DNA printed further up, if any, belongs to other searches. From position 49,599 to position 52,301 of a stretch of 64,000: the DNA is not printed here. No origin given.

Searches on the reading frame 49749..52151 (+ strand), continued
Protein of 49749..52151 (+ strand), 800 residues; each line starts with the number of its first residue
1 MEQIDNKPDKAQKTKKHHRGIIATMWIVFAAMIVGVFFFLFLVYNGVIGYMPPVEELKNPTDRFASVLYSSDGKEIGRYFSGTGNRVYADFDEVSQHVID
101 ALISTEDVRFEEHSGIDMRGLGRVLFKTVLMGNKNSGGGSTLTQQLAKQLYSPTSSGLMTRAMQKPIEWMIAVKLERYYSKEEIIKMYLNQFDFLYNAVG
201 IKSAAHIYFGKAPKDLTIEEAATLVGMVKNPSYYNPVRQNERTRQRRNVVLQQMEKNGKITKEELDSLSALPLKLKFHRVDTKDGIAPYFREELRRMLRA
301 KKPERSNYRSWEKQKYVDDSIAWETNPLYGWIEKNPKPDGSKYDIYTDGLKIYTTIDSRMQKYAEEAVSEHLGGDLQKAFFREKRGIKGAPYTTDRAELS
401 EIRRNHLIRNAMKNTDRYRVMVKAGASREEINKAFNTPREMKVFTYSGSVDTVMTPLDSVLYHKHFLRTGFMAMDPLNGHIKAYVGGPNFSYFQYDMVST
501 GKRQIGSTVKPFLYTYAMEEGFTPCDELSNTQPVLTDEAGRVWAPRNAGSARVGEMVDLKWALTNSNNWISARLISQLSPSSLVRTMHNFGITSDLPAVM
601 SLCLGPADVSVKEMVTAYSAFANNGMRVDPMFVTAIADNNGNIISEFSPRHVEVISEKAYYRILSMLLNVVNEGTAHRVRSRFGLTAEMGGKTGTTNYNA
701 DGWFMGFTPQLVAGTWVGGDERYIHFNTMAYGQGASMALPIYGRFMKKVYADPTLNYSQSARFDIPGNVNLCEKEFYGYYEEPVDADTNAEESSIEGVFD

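Call 27: find_encoding_contigs(protein=P0039, flank=2500, max_places=3)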
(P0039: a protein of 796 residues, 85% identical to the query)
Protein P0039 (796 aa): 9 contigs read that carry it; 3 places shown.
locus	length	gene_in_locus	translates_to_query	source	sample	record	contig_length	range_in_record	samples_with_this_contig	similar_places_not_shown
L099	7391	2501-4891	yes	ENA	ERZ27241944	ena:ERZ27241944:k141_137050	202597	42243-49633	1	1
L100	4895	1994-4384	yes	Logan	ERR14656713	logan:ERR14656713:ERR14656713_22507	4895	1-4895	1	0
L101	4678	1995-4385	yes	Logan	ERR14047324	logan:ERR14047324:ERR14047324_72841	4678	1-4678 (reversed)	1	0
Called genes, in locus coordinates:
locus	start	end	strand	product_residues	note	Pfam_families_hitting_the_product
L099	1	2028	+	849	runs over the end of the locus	PF00317:Ribonuc_red_lgN, PF02867:Ribonuc_red_lgC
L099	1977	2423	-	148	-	-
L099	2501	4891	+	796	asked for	PF00912:Transgly, PF28500:PBP_middle, PF00905:Transpeptidase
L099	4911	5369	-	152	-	-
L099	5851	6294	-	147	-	PF01541:GIY-YIG (weak)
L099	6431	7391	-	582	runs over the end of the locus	PF00654:Voltage_CLC, PF00571:CBS (weak)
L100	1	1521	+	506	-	?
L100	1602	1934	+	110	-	-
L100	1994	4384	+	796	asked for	PF00912:Transgly, PF28500:PBP_middle, PF00905:Transpeptidase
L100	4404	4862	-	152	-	-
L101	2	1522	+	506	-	?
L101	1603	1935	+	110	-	-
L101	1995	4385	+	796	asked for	PF00912:Transgly, PF28500:PBP_middle, PF00905:Transpeptidase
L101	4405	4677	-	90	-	?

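Call 29: find_encoding_contigs(protein=P0001, flank=6000, max_places=3)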
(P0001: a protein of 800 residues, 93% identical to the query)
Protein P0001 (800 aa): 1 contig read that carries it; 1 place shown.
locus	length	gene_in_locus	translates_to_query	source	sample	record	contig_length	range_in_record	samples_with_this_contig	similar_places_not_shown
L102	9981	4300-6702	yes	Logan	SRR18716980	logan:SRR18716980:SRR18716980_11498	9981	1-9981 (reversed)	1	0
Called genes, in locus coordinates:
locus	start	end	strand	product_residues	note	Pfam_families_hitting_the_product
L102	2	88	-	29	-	?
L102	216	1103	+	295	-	PF07313:AmiA-like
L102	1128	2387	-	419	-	PF00158:Sigma54_activat, PF14532:Sigma54_activ_2, PF25601:AAA_lid_14, PF02954:HTH_8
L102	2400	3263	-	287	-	PF19576:Acyltransf_2, PF01553:Acyltransferase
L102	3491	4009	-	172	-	PF00293:NUDIX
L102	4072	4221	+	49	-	-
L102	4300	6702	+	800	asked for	PF00912:Transgly, PF28500:PBP_middle, PF00905:Transpeptidase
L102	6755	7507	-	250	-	PF00072:Response_reg, PF04397:LytTR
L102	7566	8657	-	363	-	PF06580:His_kinase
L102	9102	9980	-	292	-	?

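Call 30: find_encoding_contigs(protein=P0003, flank=9000, max_places=3)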
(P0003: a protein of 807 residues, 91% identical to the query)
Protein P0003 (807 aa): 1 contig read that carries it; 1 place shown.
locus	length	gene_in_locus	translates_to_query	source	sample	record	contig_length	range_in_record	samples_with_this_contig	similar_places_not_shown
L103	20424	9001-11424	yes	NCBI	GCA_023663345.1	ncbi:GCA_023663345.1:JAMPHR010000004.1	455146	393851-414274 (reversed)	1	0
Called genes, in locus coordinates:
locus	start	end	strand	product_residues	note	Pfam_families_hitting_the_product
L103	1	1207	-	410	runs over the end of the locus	PF01979:Amidohydro_1, PF07969:Amidohydro_3 (weak)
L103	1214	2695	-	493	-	PF00221:Lyase_aromatic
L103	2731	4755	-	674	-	PF17391:Urocanase_N, PF01175:Urocanase, PF17392:Urocanase_C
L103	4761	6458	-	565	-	PF07837:FTCD_N, PF02971:FTCD, PF04961:FTCD_C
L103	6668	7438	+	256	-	PF00459:Inositol_P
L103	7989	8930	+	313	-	PF01370:Epimerase, PF04321:RmlD_sub_bind (weak), PF16363:GDP_Man_Dehyd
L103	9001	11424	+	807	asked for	PF00912:Transgly, PF28500:PBP_middle, PF00905:Transpeptidase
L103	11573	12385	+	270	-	PF02563:Poly_export, PF10531:SLBB (weak), PF22461:SLBB_2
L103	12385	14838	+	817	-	PF02706:Wzz, PF13807:GNVR, PF09140:MipZ (weak), PF10609:ParA, PF13614:AAA_31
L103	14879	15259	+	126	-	-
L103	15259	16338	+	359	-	PF13439:Glyco_transf_4, PF13477:Glyco_trans_4_2, PF13579:Glyco_trans_4_4, PF00534:Glycos_transf_1, PF13692:Glyco_trans_1_4, PF13524:Glyco_trans_1_2 (weak)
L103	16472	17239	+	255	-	PF00160:Pro_isomerase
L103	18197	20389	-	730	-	PF05140:ResB, PF01578:Cytochrom_C_asm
